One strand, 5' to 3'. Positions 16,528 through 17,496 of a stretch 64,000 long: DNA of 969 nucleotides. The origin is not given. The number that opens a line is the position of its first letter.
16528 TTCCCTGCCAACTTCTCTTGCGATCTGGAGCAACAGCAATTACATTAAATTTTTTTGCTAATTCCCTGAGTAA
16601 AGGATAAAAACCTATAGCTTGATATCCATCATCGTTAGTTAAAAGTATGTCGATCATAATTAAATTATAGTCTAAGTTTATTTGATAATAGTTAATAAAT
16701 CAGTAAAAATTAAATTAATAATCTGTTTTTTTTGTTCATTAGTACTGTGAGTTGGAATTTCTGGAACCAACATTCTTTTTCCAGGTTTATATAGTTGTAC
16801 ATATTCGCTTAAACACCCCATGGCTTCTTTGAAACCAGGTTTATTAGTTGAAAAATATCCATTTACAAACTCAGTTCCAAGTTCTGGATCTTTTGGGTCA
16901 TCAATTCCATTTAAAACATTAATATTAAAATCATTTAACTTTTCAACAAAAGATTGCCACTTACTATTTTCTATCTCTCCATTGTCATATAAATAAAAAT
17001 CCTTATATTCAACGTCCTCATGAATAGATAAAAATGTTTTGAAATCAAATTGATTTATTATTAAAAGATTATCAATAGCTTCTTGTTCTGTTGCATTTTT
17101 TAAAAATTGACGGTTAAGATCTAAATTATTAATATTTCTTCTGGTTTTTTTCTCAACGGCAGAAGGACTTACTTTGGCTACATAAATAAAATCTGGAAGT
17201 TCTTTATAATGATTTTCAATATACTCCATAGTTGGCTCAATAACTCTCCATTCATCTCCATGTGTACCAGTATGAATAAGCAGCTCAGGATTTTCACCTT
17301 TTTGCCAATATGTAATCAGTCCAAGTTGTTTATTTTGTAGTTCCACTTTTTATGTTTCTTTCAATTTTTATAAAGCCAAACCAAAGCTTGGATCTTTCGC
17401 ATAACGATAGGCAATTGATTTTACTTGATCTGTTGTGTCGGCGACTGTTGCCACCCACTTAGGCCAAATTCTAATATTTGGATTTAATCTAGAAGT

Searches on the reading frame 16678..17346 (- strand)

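Call 19: search_protein_families(library=pfam, proteins=[window:16678-17346:-], max_evalue=0.01)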
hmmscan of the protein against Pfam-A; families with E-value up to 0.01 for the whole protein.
window:16678-17346:- (222 aa): 1 family
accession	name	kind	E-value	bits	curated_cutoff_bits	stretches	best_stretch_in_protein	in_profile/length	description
PF24827.1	AstE_AspA_cat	-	5.2e-05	23.3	25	1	20-146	3-140/192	Succinylglutamate desuccinylase/Aspartoacylase catalytic domain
